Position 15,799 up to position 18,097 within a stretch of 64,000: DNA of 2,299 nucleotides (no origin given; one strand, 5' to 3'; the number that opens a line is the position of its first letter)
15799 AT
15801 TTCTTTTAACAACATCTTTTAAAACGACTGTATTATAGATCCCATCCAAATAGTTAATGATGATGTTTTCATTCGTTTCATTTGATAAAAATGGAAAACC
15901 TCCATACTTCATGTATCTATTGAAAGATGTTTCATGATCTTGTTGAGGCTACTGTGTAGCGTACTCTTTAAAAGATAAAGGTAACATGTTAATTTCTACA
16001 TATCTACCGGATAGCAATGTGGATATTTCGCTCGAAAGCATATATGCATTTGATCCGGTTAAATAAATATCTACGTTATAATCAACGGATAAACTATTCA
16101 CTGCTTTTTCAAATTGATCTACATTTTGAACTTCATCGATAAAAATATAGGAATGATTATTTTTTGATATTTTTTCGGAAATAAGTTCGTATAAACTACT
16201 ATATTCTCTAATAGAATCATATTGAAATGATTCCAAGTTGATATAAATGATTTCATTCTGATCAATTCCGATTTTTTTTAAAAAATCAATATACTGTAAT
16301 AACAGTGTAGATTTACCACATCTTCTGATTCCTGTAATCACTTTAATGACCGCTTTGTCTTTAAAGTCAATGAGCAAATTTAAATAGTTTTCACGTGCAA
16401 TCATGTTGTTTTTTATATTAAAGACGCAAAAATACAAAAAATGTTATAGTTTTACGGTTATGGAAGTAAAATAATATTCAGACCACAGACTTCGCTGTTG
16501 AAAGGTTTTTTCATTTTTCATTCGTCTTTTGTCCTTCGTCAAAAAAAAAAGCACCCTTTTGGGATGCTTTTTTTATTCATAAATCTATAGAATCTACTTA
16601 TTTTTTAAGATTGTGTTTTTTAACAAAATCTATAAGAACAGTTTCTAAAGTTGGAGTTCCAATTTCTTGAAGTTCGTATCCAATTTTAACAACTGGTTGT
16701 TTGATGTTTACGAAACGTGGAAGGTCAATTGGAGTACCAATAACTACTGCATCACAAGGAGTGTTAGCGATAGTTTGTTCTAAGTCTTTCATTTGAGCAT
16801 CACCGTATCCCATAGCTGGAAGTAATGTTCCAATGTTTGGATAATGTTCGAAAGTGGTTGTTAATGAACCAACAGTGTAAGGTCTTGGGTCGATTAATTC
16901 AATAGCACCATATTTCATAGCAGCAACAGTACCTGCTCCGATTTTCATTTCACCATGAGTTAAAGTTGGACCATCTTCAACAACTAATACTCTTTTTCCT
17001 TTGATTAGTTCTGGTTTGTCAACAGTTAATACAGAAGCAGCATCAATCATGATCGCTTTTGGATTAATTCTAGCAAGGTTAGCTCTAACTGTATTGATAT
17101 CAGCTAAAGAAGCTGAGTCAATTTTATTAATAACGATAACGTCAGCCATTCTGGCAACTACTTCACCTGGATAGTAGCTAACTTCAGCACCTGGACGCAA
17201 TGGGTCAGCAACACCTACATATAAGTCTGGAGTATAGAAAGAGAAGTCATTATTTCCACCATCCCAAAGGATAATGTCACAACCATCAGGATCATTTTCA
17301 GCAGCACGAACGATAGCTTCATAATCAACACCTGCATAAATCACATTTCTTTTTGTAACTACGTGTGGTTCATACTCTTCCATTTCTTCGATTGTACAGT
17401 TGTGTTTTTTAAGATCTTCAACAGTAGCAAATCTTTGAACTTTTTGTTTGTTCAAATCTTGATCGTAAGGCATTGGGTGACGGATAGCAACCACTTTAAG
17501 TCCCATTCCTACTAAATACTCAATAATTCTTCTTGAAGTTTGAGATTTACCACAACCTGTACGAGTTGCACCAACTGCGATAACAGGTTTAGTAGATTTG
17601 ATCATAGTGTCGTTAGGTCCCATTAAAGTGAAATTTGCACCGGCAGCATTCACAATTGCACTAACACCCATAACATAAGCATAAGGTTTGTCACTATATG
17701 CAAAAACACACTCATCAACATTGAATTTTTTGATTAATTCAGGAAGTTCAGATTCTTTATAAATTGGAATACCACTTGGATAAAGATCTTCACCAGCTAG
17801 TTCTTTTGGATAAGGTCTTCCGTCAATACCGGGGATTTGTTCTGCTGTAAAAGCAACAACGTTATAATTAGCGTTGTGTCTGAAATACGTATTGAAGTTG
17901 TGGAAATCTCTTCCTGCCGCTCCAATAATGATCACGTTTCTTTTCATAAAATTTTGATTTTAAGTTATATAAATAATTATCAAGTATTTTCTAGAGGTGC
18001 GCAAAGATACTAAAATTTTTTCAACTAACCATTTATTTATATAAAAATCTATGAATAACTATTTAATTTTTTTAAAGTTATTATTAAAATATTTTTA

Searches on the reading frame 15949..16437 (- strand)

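Call 36: search_protein_families(library=pfam, proteins=[window:15949-16437:-], max_evalue=0.01)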
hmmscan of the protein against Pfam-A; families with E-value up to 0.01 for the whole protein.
window:15949-16437:- (162 aa): 4 families
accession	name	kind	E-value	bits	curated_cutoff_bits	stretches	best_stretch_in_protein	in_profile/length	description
PF13173.12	AAA_14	-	3.1e-38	131.1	27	1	31-159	4-128/129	AAA domain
PF01637.24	ATPase_2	-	1e-06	29.2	33.2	1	27-114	18-106/225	ATPase domain predominantly from Archaea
PF13401.12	AAA_22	-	6.5e-05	23.7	27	1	32-92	8-64/130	AAA domain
PF10236.15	DAP3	-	0.00066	19.4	23.1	0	24-51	18-45/311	Mitochondrial ribosomal death-associated protein 3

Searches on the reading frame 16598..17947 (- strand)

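Call 36: search_protein_families(library=pfam, proteins=[window:16598-17947:-], max_evalue=0.01)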
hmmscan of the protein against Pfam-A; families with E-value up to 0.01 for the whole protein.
window:16598-17947:- (449 aa): 1 family
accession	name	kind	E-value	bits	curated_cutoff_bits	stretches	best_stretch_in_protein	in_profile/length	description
PF02492.25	cobW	-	0.0071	16.4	20.7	0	265-301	142-179/180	CobW/HypB/UreG, nucleotide-binding domain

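Call 80: search_protein_families(library=ncbifam, proteins=[window:16601-17947:-], max_evalue=0.00001)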
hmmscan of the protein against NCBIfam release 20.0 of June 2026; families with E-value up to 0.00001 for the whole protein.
window:16601-17947:- (449 aa): 0 families
